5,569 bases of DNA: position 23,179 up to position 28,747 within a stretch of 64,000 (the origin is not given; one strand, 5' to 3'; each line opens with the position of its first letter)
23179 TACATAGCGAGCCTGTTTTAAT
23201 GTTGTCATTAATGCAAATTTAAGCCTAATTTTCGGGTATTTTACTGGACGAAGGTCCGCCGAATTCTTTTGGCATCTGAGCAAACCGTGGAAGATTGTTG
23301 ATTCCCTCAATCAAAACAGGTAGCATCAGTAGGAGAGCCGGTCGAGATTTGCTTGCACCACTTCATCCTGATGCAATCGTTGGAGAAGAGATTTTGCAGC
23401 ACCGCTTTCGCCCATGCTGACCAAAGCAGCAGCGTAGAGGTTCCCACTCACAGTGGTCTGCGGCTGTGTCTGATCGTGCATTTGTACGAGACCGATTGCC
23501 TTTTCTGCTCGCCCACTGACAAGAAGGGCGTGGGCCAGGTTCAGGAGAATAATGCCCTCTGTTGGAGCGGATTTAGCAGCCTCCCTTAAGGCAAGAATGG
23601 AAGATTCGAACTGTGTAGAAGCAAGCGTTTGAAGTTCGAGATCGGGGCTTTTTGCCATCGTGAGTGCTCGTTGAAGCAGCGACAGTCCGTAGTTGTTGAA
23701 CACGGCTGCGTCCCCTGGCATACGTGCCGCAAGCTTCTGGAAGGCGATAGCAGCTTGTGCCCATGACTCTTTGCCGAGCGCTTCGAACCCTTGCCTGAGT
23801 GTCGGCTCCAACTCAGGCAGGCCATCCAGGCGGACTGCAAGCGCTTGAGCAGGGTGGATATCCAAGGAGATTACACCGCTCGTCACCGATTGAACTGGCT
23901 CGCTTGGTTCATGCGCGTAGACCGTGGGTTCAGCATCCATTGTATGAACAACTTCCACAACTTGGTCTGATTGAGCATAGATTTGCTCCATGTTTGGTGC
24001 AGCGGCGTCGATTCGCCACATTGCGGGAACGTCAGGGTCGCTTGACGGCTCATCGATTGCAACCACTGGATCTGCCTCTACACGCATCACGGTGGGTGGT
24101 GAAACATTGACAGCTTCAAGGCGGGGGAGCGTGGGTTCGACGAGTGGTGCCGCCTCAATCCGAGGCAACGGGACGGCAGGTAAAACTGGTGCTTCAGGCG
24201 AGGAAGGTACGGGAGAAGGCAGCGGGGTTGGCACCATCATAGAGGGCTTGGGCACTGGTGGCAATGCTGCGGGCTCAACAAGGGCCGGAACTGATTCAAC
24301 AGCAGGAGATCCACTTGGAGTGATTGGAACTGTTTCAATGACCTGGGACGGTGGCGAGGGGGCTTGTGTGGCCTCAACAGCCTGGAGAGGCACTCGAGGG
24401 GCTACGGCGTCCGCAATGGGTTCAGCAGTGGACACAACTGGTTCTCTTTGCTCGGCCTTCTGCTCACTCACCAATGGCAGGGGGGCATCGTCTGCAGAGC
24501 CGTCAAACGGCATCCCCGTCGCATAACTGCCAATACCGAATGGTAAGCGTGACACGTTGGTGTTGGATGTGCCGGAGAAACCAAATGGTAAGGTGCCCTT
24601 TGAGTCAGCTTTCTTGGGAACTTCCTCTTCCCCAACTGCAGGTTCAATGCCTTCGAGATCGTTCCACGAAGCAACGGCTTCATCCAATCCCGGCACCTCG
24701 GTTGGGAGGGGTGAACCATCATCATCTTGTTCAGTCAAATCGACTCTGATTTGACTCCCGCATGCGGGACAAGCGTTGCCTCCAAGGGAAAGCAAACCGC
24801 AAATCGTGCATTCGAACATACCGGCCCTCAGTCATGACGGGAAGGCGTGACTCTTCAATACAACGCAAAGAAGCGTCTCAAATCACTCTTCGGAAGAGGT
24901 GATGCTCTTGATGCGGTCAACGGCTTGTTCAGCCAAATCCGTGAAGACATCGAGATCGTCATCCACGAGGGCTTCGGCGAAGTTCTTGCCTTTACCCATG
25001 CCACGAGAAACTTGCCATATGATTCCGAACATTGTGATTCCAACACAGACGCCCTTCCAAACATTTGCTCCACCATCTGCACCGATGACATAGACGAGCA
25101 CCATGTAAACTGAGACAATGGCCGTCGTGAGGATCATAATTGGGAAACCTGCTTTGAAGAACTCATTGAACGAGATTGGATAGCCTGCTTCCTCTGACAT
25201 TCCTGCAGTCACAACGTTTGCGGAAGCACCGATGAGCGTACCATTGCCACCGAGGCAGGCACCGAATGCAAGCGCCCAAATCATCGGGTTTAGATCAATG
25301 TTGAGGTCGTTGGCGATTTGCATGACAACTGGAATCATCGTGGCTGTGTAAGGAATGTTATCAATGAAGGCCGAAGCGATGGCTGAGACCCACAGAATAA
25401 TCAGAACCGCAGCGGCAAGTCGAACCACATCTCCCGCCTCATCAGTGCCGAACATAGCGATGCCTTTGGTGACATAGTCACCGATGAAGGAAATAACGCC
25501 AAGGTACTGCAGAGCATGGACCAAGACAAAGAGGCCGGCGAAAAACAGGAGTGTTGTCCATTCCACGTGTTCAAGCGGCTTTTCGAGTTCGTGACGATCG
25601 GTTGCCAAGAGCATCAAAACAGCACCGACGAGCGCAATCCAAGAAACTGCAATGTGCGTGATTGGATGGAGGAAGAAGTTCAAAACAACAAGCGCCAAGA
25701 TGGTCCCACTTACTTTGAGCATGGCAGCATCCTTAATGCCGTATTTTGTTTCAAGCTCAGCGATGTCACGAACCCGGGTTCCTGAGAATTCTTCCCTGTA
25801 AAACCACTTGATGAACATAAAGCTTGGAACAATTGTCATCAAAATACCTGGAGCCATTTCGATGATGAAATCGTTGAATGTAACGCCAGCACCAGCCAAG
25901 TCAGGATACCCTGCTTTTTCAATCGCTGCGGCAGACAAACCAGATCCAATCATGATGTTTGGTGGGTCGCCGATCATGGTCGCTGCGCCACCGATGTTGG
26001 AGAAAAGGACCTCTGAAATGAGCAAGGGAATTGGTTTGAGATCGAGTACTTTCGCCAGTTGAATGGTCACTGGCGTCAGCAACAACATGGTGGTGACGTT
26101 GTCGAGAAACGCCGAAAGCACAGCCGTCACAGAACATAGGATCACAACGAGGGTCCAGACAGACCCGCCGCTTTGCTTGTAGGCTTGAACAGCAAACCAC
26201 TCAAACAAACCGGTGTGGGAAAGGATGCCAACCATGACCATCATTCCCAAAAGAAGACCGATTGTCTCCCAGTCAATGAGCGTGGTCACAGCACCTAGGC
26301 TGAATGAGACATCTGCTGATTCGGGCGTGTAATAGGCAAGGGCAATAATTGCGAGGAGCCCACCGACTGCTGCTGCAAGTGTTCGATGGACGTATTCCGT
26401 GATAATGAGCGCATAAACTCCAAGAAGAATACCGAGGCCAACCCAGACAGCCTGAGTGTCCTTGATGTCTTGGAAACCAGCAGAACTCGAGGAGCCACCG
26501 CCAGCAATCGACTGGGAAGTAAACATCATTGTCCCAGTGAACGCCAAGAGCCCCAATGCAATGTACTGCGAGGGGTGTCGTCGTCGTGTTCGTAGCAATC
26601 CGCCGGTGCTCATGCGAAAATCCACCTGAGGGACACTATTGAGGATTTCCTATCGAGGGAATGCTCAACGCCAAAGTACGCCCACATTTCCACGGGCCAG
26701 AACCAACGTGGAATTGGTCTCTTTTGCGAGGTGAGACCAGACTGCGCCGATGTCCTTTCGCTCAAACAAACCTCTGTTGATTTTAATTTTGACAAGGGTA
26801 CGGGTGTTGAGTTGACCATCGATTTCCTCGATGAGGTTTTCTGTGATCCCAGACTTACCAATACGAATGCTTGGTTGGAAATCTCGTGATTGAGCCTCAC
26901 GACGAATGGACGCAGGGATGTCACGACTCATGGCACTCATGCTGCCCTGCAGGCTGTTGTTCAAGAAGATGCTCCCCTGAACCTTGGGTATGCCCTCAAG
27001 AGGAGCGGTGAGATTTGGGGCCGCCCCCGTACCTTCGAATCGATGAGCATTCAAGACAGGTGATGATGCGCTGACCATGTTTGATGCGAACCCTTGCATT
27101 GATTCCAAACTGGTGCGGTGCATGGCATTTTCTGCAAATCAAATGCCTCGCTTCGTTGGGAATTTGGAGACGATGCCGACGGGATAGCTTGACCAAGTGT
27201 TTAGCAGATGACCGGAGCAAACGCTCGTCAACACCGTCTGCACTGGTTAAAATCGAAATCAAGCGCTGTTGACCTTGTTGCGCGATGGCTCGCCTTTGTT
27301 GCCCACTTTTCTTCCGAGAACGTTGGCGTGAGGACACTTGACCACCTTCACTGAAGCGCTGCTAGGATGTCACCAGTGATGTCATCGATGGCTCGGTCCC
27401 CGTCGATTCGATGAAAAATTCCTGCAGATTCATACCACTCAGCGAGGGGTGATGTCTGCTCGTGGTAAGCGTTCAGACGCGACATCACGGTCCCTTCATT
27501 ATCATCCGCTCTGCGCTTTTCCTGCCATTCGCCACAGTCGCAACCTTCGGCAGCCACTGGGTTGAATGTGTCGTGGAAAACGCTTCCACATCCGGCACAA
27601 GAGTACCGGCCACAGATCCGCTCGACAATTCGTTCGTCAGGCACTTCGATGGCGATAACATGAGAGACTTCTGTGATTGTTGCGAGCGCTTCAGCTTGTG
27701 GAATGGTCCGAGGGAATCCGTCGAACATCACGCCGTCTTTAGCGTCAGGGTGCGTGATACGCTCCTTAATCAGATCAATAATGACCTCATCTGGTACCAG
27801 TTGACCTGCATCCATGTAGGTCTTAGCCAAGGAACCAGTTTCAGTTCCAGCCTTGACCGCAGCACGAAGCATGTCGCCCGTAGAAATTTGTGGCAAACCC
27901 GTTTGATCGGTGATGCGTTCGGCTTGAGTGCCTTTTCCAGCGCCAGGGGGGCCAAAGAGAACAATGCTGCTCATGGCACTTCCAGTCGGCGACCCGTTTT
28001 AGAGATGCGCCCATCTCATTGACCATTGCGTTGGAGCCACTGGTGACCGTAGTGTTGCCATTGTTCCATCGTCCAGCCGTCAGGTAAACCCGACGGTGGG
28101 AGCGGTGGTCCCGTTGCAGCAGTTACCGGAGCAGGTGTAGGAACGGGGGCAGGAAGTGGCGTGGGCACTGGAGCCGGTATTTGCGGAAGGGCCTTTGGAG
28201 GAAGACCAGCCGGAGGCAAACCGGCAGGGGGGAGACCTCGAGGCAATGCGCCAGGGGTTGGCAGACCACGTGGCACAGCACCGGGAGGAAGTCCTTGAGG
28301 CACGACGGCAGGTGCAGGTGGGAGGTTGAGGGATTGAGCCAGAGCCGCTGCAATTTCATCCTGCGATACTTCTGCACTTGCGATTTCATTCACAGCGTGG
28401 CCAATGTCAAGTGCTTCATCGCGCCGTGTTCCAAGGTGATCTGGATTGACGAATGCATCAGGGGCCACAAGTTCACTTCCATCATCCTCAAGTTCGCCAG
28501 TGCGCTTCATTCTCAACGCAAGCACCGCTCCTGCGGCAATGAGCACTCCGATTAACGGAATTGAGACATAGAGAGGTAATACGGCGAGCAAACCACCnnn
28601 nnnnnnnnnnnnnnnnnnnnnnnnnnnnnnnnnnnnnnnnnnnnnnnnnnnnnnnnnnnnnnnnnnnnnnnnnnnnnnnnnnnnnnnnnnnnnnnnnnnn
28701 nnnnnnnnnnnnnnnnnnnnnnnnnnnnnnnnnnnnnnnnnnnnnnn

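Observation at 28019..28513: Near-identical C-terminal cytoplasmic tail shared by two unrelated giant ectoproteins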

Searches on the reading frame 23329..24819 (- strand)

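Call 38: search_protein_families(library=pfam, proteins=[window:23329-24819:-], max_evalue=0.01)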
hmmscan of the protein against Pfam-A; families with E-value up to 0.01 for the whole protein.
window:23329-24819:- (497 aa): 2 families
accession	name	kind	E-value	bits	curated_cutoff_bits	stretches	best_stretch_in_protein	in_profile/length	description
PF13432.12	TPR_16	-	4.2e-05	24.3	32.7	0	400-448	9-57/65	Tetratricopeptide repeat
PF14559.12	TPR_19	-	0.00018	22.2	25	1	399-455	2-58/68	Tetratricopeptide repeat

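Call 62: search_protein_families(library=pfam, proteins=[window:23329-24819:-], max_evalue=0.01)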
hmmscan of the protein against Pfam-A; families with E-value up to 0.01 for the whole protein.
window:23329-24819:- (497 aa): 2 families
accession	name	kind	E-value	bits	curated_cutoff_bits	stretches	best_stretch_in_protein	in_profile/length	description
PF13432.12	TPR_16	-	4.2e-05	24.3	32.7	0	400-448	9-57/65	Tetratricopeptide repeat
PF14559.12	TPR_19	-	0.00018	22.2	25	1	399-455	2-58/68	Tetratricopeptide repeat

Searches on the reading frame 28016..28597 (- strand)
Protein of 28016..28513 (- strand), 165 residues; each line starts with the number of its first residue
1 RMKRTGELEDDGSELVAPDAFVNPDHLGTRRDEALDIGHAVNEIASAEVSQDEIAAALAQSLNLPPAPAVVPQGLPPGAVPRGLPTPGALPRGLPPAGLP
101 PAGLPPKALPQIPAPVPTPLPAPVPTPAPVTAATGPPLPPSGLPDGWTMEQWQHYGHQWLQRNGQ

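Call 6: search_protein_families(library=pfam, proteins=[window:28016-28513:-], max_evalue=1)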
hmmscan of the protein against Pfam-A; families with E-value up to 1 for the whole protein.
window:28016-28513:- (165 aa): 2 families
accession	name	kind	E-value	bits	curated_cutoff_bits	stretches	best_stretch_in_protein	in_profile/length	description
PF07531.19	TAFH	-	0.054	13.9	27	1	40-72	30-62/90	NHR1 homology to TAF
PF01744.25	GLTT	-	0.074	13.3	21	1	80-105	3-28/28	GLTT repeat (6 copies)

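Call 77: predict_structure(alignment_id=A5)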
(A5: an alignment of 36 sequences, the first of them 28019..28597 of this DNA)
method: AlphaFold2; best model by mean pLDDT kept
length: 193 residues; sequences in the alignment: 36
mean_pLDDT: 71.7   pTM: 0.23
mean pLDDT of the five models: 71.7, 71.1, 68.0, 67.3, 65.0
residues with pLDDT >= 90: 37; 70-90: 49; 50-70: 106; < 50: 1
segments of 3 or more residues with pLDDT < 50: none
pLDDT, mean of each block of 10 residues (from residue 1): 83 95 91 60 61 69 66 61 69 62 57 56 63 69 72 61 80 92 92 82
secondary structure, 60 per line:
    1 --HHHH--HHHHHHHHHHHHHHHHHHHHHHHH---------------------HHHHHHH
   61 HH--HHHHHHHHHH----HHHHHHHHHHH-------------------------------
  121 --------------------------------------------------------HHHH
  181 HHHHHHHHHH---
elements in order: H3-6 H9-32 H54-62 H65-74 H79-89 H177-190
